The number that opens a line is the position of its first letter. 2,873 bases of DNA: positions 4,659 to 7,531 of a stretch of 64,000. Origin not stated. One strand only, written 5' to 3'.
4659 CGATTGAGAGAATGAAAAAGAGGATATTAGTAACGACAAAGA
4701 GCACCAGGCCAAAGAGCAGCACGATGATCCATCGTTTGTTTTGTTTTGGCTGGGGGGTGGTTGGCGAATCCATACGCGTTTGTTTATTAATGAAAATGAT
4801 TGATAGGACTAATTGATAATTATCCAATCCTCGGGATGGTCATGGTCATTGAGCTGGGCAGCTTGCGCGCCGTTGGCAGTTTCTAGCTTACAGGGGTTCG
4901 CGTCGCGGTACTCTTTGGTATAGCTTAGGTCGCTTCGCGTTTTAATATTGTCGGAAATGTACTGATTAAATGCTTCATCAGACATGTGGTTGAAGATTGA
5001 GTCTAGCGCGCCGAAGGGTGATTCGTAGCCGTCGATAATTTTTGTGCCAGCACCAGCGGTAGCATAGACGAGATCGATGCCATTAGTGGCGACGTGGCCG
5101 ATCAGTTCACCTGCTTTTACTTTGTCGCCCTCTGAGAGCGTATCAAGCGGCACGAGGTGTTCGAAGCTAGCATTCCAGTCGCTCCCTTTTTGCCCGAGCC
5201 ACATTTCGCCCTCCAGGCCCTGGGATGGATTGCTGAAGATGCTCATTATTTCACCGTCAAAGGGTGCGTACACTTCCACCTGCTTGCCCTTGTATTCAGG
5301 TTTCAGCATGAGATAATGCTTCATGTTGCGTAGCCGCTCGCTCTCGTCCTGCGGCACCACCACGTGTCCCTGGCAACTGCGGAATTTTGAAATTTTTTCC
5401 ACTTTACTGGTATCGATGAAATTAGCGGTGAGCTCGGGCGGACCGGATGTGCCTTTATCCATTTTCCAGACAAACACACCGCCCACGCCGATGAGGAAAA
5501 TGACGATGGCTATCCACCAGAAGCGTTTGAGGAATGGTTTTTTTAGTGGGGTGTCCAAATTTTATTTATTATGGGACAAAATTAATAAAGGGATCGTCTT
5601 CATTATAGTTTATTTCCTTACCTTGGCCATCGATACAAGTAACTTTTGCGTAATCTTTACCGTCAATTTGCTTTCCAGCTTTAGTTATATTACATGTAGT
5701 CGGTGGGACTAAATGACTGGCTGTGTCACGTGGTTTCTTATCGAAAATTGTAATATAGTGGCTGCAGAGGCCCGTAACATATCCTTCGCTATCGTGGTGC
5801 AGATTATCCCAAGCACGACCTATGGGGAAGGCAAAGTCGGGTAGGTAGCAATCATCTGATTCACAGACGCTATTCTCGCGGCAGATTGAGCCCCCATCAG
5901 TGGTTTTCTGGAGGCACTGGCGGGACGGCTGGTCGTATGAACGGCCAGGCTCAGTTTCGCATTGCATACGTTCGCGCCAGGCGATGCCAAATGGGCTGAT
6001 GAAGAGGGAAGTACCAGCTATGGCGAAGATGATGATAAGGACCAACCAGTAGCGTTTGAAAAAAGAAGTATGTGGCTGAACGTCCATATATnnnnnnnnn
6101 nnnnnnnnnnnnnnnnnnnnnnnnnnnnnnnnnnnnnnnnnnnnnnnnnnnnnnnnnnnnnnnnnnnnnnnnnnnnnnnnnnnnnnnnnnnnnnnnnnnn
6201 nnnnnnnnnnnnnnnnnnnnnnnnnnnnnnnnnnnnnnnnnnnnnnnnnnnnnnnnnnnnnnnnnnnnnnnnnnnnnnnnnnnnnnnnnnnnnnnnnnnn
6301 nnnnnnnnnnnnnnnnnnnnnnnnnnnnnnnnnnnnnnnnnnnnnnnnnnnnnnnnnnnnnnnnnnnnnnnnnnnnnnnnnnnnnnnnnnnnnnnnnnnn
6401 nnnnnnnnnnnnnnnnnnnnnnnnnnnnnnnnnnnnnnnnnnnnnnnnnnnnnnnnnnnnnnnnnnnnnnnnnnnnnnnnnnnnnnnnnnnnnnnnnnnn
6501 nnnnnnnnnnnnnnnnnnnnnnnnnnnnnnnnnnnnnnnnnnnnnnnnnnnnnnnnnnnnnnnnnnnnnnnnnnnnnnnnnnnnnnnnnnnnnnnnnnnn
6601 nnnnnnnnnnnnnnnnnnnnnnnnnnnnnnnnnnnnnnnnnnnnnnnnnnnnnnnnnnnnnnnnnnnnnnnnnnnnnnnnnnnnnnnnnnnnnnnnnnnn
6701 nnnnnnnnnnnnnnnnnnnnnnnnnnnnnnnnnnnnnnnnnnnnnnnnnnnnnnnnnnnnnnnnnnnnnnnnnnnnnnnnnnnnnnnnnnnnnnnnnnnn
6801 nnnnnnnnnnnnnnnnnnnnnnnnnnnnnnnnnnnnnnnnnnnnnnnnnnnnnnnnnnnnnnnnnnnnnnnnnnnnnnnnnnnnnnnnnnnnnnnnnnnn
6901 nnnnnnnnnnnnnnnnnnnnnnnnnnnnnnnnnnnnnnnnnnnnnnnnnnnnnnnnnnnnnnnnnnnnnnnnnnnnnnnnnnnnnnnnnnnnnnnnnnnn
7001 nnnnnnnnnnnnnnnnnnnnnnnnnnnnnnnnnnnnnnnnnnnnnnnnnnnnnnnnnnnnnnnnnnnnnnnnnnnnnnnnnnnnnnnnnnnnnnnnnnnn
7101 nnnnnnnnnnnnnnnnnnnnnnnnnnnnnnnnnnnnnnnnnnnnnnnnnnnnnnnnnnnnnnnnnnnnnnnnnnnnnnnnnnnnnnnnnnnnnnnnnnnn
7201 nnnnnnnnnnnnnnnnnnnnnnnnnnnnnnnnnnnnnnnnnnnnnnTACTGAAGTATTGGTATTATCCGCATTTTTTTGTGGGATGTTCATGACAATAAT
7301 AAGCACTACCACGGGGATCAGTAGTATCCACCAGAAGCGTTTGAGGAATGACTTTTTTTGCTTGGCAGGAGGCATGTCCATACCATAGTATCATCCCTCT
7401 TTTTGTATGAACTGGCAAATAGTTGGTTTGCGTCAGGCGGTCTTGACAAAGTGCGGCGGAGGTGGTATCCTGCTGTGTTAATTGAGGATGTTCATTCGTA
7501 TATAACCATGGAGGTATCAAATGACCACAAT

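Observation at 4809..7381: Three tandem paralogous secreted proteins sharing a conserved N-terminal KK(P/S)FLKRFWW signal-anchor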

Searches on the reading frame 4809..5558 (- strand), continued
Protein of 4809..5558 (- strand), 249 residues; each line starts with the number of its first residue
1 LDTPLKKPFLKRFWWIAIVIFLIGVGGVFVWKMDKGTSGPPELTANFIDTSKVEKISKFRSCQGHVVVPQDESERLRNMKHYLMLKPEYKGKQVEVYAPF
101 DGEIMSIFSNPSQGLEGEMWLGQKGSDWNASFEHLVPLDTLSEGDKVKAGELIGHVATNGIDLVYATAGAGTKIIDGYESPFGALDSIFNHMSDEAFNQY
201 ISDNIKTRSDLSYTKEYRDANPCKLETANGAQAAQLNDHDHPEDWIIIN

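Call 94: find_encoding_contigs(protein=P0121, flank=10000, max_places=1)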
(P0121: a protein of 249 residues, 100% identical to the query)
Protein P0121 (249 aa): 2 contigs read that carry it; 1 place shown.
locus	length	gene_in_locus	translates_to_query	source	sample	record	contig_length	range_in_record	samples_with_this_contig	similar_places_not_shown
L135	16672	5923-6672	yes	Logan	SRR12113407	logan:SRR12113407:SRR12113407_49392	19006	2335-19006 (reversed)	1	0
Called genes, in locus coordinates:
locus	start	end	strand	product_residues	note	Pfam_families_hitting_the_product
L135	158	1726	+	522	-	-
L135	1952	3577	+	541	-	PF00753:Lactamase_B, PF12706:Lactamase_B_2, PF22505:RNase_J_b_CASP, PF17770:RNase_J_C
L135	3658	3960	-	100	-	-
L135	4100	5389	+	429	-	-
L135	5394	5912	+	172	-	-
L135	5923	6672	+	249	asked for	PF01551:Peptidase_M23 (weak)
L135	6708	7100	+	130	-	-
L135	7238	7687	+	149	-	-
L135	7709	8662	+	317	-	PF25852:DUF6242_C (faint), PF04616:Glyco_hydro_43 (faint)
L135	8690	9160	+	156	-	-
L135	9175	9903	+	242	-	-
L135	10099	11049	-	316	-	-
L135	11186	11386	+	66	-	PF09962:DUF2196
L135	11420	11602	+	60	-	-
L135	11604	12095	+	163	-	-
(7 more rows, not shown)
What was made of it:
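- Checked: The gaps are 4 nt (C-B) and 10 nt (B-A), and an independent assembly carries the same gene calls (call 94).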

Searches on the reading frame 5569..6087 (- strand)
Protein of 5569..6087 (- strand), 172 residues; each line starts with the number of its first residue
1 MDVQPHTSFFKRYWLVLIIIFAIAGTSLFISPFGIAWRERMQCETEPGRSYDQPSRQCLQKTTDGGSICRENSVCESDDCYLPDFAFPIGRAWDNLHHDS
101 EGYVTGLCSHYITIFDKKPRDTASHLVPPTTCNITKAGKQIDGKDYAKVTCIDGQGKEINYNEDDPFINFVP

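Call 3: search_protein_families(library=pfam, proteins=[window:5569-6087:-], max_evalue=1)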
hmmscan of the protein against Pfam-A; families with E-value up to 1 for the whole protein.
window:5569-6087:- (172 aa): 0 families

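Call 14: search_protein_families(library=ncbifam, proteins=[window:5569-6087:-], max_evalue=10)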
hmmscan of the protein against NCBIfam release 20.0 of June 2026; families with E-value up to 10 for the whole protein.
window:5569-6087:- (172 aa): 0 families

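Call 56: find_related_loci(query=window:5569-6087:-, collection=metagenome_contigs, flank=6000)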
Query window:5569-6087:- (172 aa) in metagenome_contigs; peptide patterns used: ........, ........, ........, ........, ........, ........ (x = any residue, [..] = any of these).
66 stretches matched a pattern, but none encodes a relative of the query by tblastn (E <= 1e-3).
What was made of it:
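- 5569..6087 (-): Gene B, 172 aa: same N-terminal module, then an orphan ectodomain with 8 Cys. No relatives in JGI metagenomes (call 56).
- Tried and rejected: Search for relatives of B in JGI metagenomes (call 56): none.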

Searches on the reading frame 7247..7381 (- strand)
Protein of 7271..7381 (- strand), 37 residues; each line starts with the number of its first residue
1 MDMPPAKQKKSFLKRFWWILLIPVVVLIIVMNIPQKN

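Call 14: search_protein_families(library=ncbifam, proteins=[window:7271-7381:-], max_evalue=10)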
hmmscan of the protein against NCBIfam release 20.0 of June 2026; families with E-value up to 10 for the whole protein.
seq(37 aa): 1 family
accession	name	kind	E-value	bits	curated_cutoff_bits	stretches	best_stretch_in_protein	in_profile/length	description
NF010185.0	PRK13664.1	equivalog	1.5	8.9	98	1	11-31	2-22/65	hypothetical protein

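Call 25: find_homologous_proteins(query=A2, max_evalue=10)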
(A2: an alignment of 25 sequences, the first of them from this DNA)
Query A2 (25 sequences) (45 aa, profile of the alignment): 8 proteins with E <= 10 among 2485 candidates.
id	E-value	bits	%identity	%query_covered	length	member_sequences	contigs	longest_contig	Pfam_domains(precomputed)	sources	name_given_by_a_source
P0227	9.5e-7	46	46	58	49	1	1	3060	-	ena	-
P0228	8.5e-4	37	41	64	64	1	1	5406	-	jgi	jgi:hypothetical protein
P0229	1.8e-3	36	47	42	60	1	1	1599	-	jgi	-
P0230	3.7e-2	31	38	73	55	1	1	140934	-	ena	-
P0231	2.3e-1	29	62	29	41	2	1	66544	-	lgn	-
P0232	2.4e+0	26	40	56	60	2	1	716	-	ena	-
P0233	5.3e+0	24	34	78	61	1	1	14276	-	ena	-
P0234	7.2e+0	24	34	78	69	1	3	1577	-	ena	-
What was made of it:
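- Tried and rejected: Word-indexed protein search with the N-terminal profile (call 25).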

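Call 32: search_protein_representatives(alignment_id=A3)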
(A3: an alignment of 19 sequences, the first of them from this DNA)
Query: 19 sequences, 36 profile positions. Proteins with E-value up to 0.001 (for the whole library): 40; up to 1e-10: 0; up to 1e-30: 0. The best 40 are listed.
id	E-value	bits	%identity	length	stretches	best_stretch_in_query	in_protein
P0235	1.0e-09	53.8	-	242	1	2-36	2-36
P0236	3.9e-09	51.9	-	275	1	2-36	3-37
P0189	4.0e-09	51.9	-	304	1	2-34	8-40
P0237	7.7e-09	51.0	-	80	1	2-35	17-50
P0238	2.3e-08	49.5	-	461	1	6-34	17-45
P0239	9.3e-08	47.5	-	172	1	3-36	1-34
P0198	9.6e-08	47.5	-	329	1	2-34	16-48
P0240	1.8e-07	46.6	-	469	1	4-33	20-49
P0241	3.3e-07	45.7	-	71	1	2-31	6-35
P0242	6.7e-07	44.7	-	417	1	1-31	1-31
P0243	9.5e-07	44.3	-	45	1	3-29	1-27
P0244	1.0e-06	44.1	-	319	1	3-35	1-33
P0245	1.1e-06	44.0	-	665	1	2-35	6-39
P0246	1.3e-06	43.8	-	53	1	3-32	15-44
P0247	1.5e-06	43.6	-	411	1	2-34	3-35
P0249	2.5e-06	42.9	-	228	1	3-32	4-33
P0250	5.2e-06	41.9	-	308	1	3-30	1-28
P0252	1.6e-05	40.3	-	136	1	4-33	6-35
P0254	3.6e-05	39.2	-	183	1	6-30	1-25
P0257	1.0e-04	37.8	-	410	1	3-32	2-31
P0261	1.4e-04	37.4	-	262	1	3-32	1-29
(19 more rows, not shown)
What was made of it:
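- Recurrence: the N-terminal profile searched against 1.84 billion representatives gave 40 proteins at E<=1e-3, and 34 of them match within the first 25 residues (call 32).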

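Call 34: search_protein_families(library=pfam, proteins=[P0236, P0238, P0240, P0247, P0249, P0250, P0257, P0261, P0254, P0245], max_evalue=0.01)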
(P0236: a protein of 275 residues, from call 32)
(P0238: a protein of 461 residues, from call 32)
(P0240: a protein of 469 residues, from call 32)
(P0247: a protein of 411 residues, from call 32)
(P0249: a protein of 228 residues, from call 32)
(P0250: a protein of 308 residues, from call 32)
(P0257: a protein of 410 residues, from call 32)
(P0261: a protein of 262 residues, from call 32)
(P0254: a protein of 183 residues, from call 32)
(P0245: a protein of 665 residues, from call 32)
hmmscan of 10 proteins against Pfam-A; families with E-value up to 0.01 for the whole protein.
P0236 (275 aa): 0 families

P0238 (461 aa): 2 families
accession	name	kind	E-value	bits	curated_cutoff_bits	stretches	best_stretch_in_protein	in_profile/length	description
PF18884.5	TSP3_bac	-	2.8e-09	37.1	25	1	248-269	1-22/22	Bacterial TSP3 repeat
PF18933.6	PsbP_2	-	0.009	16.5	27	0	310-372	44-106/184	PsbP-like protein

P0240 (469 aa): 4 families
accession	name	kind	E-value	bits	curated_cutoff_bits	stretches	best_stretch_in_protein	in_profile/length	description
PF15902.12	Sortilin-Vps10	-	2.1e-13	50.3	33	1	186-323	3-113/446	Sortilin, neurotensin receptor 3,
PF02012.26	BNR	-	2.7e-09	36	27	0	119-129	1-11/12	BNR/Asp-box repeat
PF14870.12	PSII_BNR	-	9.9e-09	35.3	27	0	422-461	231-268/303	Photosynthesis system II assembly factor YCF48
PF03174.19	CHB_HEX_C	-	0.00011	22.5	23.6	0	399-422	37-60/76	Chitobiase/beta-hexosaminidase C-terminal domain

P0247 (411 aa): 1 family
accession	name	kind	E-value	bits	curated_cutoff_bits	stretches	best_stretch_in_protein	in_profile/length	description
PF01551.29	Peptidase_M23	-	1.4e-06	28.8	28.7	1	131-202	7-71/96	Peptidase family M23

P0249 (228 aa): 0 families

P0250 (308 aa): 1 family
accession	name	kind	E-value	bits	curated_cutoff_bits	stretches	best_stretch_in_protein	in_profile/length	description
PF01551.29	Peptidase_M23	-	6.5e-05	23.5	28.7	1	138-210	11-81/96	Peptidase family M23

P0257 (410 aa): 1 family
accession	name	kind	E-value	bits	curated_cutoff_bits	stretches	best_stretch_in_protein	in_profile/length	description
PF01551.29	Peptidase_M23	-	0.00093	19.8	28.7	1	126-179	17-71/96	Peptidase family M23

P0261 (262 aa): 1 family
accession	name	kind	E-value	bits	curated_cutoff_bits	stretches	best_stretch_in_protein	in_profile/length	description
PF01551.29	Peptidase_M23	-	1.7e-07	31.7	28.7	1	115-184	10-76/96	Peptidase family M23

P0254 (183 aa): 0 families

P0245 (665 aa): 0 families

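Call 88: search_protein_families(library=pfam, proteins=[P0249, P0252], max_evalue=0.001)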
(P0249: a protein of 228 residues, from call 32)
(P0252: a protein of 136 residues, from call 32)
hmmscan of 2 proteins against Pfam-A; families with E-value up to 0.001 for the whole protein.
P0249 (228 aa): 0 families

P0252 (136 aa): 0 families
